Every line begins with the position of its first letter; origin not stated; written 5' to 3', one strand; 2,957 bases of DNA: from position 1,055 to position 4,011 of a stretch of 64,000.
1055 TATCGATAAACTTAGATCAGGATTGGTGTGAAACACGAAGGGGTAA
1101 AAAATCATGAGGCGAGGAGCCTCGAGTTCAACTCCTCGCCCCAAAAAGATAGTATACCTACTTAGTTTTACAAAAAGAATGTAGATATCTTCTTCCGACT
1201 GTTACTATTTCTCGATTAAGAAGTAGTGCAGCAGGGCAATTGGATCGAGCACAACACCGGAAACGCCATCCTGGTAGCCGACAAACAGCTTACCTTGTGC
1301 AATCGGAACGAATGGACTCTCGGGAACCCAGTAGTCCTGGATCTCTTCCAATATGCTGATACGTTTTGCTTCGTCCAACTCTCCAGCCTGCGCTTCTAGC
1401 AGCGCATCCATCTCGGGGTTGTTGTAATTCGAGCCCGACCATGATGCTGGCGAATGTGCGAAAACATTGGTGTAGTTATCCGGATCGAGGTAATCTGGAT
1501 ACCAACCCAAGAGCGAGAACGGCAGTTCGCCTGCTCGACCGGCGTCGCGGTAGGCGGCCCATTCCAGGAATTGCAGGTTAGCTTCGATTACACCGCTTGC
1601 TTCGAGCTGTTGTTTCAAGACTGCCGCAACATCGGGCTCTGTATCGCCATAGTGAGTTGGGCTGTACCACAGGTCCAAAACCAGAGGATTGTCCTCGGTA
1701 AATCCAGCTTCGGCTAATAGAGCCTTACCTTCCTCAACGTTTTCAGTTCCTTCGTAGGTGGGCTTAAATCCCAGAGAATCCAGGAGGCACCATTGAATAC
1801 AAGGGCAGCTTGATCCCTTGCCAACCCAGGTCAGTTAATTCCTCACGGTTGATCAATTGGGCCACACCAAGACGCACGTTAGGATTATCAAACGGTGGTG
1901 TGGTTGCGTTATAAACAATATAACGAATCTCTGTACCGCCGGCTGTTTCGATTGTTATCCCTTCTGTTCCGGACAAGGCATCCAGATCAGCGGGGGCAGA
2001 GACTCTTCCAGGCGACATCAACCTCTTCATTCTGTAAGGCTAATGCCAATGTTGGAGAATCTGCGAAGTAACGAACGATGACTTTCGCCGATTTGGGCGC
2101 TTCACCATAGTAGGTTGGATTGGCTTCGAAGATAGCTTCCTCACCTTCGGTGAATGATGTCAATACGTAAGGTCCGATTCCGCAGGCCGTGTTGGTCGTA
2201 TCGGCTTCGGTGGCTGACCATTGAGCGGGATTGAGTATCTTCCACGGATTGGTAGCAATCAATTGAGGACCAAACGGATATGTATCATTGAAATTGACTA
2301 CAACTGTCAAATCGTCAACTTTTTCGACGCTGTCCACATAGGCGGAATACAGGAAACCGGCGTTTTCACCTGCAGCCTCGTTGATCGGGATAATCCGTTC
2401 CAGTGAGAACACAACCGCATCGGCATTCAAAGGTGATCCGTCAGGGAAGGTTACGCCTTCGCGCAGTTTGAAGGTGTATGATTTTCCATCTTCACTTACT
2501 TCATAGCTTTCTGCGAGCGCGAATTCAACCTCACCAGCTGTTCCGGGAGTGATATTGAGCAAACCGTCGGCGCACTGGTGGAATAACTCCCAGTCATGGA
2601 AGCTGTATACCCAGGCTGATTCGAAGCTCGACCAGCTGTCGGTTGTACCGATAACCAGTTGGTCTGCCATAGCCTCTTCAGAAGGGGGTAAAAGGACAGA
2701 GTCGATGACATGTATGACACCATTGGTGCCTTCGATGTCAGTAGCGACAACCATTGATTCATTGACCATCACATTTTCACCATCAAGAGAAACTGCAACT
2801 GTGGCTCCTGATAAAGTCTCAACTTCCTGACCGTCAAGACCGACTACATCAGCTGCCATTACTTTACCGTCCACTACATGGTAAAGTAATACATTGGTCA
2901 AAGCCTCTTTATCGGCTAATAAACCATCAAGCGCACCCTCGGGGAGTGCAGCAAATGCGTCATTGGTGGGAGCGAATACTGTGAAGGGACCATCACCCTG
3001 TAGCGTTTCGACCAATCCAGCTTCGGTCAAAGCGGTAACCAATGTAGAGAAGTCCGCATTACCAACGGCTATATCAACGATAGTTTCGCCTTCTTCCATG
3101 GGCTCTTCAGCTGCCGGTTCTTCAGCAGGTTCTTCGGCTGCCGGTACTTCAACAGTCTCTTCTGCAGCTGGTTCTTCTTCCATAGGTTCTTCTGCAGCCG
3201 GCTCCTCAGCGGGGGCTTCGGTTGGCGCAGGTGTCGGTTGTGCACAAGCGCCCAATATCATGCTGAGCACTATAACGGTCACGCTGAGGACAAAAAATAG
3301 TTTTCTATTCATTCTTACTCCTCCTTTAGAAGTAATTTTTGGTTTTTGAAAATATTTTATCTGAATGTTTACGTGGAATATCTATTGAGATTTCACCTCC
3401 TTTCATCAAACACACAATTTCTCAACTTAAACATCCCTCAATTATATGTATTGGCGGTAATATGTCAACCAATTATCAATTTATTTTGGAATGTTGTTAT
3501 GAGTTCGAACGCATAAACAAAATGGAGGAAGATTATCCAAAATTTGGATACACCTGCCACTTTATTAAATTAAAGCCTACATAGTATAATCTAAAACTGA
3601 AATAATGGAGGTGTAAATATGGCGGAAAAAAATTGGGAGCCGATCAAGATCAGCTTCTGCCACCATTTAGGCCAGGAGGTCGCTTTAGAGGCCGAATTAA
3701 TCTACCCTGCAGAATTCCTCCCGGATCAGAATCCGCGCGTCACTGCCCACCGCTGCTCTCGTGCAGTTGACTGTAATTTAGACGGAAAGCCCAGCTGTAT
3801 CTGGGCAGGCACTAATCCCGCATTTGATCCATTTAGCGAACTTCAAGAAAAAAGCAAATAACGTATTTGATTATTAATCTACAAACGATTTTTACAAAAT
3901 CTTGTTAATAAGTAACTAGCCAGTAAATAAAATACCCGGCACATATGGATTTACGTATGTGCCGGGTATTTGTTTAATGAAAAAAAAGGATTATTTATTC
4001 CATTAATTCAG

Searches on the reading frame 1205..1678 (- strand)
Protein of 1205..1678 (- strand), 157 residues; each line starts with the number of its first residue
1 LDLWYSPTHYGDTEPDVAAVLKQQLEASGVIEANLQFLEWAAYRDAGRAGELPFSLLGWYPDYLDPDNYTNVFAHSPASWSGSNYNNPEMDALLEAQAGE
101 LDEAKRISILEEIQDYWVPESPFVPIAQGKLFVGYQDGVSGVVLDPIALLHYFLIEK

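Call 3: search_protein_families(library=pfam, proteins=[window:1205-1678:-], max_evalue=0.01)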
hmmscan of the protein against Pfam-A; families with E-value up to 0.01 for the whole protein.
window:1205-1678:- (157 aa): 1 family
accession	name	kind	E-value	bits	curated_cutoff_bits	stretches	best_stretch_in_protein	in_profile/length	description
PF00496.27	SBP_bac_5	-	9.1e-11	41.9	32.4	1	8-77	295-364/368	Bacterial extracellular solute-binding proteins, family 5 Middle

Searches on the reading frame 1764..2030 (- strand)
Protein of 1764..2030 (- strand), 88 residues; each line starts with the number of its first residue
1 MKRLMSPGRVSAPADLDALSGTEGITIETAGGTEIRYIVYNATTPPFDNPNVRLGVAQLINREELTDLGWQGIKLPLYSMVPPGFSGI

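Call 3: search_protein_families(library=pfam, proteins=[window:1764-2030:-], max_evalue=0.01)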
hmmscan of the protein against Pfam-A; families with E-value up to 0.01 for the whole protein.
window:1764-2030:- (88 aa): 1 family
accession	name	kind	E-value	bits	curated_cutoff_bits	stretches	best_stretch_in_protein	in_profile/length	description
PF00496.27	SBP_bac_5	-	9.1e-12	45.2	32.4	1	13-87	179-253/368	Bacterial extracellular solute-binding proteins, family 5 Middle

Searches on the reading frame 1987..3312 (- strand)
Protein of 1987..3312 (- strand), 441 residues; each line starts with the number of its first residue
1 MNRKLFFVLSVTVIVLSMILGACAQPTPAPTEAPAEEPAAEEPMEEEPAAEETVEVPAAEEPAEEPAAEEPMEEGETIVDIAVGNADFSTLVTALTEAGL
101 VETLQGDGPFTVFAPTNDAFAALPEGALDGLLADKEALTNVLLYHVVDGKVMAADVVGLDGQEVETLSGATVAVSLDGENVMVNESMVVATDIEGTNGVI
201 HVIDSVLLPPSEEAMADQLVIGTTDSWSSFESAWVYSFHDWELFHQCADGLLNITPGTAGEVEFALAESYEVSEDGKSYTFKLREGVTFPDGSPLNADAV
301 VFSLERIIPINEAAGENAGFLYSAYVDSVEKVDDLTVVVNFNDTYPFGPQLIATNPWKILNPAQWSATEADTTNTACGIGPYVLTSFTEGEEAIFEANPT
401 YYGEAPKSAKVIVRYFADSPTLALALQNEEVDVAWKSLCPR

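Call 3: search_protein_families(library=pfam, proteins=[window:1987-3312:-], max_evalue=0.01)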
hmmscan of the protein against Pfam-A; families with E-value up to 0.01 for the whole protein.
window:1987-3312:- (441 aa): 2 families
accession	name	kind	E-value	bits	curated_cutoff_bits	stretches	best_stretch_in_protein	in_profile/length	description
PF00496.27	SBP_bac_5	-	1.4e-45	156.5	32.4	1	262-435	2-175/368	Bacterial extracellular solute-binding proteins, family 5 Middle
PF02469.27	Fasciclin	-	2.4e-40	138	22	1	87-209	2-123/123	Fasciclin domain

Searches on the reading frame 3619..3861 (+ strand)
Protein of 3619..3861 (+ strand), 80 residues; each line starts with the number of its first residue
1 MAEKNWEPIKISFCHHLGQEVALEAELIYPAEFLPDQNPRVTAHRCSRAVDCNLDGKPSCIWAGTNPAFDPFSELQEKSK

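Call 3: search_protein_families(library=pfam, proteins=[window:3619-3861:+], max_evalue=0.01)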
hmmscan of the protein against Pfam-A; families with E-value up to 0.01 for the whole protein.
window:3619-3861:+ (80 aa): 0 families

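Call 19: search_protein_families(library=ncbifam, proteins=[window:3619-3861:+], max_evalue=0.01)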
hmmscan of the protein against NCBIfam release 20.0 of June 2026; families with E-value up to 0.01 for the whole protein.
window:3619-3861:+ (80 aa): 0 families

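Call 59: find_homologous_proteins(query=window:3619-3861:+, max_evalue=0.001)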
Query window:3619-3861:+ (80 aa): 48 proteins with E <= 0.001 among 48 candidates.
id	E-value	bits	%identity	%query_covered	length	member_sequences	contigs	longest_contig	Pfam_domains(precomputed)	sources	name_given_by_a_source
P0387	8.8e-49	181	98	100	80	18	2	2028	-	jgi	jgi:hypothetical protein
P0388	2.2e-42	160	85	98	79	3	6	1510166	-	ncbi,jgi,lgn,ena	-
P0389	4.0e-36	140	80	93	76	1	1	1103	-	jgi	jgi:hypothetical protein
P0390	4.1e-36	140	90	85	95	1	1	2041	-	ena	-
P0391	8.5e-36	139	76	100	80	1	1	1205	-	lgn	-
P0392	1.2e-34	136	76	93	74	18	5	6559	-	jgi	jgi:hypothetical protein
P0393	1.2e-34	136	78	93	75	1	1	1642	-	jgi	jgi:hypothetical protein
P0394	1.7e-34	135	76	93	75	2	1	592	-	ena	-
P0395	4.1e-34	134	71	100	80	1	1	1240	-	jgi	jgi:hypothetical protein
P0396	4.6e-34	134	77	93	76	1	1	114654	-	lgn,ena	-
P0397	1.1e-33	133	78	93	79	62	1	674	-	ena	-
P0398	1.2e-33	133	74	93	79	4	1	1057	-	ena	-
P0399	1.7e-33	132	73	94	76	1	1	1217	-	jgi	jgi:hypothetical protein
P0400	3.3e-33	131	73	93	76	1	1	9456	-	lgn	-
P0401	7.9e-33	130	74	93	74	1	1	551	-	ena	-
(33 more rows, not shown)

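Call 60: find_encoding_contigs(protein=P0388, flank=8000, max_places=3)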
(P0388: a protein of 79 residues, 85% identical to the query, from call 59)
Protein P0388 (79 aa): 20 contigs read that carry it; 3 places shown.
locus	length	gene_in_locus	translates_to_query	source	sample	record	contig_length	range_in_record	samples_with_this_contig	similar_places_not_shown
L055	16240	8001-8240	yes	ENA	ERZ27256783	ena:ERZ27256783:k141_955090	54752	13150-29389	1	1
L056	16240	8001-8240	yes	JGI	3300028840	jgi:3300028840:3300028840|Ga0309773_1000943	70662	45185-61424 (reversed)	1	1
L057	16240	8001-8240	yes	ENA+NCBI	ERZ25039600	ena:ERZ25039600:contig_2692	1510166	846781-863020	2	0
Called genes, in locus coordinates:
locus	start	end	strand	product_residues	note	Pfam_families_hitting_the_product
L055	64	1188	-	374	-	PF01121:CoaE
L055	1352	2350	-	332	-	PF00005:ABC_tran, PF08352:oligo_HPY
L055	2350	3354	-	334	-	PF00005:ABC_tran, PF08352:oligo_HPY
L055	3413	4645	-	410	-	PF12911:OppC_N, PF00528:BPD_transp_1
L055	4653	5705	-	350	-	PF19300:BPD_transp_1_N, PF00528:BPD_transp_1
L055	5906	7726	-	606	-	PF00496:SBP_bac_5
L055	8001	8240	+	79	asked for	-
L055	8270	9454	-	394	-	PF00155:Aminotran_1_2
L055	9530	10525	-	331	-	PF03807:F420_oxidored, PF02153:PDH_N, PF20463:PDH_C (faint)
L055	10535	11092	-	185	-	PF01966:HD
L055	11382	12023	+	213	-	PF06107:DUF951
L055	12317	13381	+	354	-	PF16158:N_BRCA1_IG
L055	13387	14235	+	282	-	PF00590:TP_methylase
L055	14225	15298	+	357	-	PF10432:bact-PGI_C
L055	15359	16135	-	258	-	PF12804:NTP_transf_3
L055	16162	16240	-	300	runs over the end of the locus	-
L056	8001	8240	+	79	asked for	-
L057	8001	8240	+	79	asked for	-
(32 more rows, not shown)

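Call 61: find_encoding_contigs(protein=P0396, flank=8000, max_places=2)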
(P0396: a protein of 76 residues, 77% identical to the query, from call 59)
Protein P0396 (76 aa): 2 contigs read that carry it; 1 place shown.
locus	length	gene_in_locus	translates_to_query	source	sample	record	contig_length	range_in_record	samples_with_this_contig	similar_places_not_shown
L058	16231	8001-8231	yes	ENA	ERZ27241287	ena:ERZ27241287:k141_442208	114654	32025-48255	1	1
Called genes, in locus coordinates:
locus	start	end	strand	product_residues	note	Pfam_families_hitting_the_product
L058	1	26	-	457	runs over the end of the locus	PF00025:Arf (faint), PF00071:Ras (faint), PF01926:MMR_HSR1, PF02421:FeoB_N, PF00009:GTP_EFTU, PF01926:MMR_HSR1, PF02421:FeoB_N, PF14714:KH_dom-like, +6 more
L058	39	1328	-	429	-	PF07949:YbbR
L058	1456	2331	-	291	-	PF02457:DAC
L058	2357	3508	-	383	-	PF01121:CoaE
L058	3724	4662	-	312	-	PF12911:OppC_N, PF00528:BPD_transp_1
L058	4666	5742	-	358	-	PF19300:BPD_transp_1_N, PF00528:BPD_transp_1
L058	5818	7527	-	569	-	PF00496:SBP_bac_5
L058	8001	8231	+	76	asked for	-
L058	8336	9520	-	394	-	PF00155:Aminotran_1_2, PF01212:Beta_elim_lyase (weak)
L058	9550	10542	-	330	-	PF02153:PDH_N, PF20463:PDH_C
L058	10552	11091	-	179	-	PF01966:HD (weak)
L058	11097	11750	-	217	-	PF02163:Peptidase_M50 (weak)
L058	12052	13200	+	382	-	PF06925:MGDG_synth, PF02350:Epimerase_2 (faint), PF04101:Glyco_tran_28_C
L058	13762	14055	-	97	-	-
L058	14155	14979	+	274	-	PF00590:TP_methylase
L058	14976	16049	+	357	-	PF10432:bact-PGI_C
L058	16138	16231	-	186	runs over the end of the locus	PF01569:PAP2, PF14378:PAP2_3 (weak)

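Call 73: search_protein_families(library=pfam, proteins=[L055:5906-7726:-], max_evalue=0.001)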
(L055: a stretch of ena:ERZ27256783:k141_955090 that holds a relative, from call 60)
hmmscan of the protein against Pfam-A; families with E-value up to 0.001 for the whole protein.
L055:5906-7726:- (606 aa): 1 family
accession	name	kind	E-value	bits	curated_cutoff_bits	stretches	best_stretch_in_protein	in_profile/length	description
PF00496.27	SBP_bac_5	-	8.3e-98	328.3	32.4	1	123-520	1-362/368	Bacterial extracellular solute-binding proteins, family 5 Middle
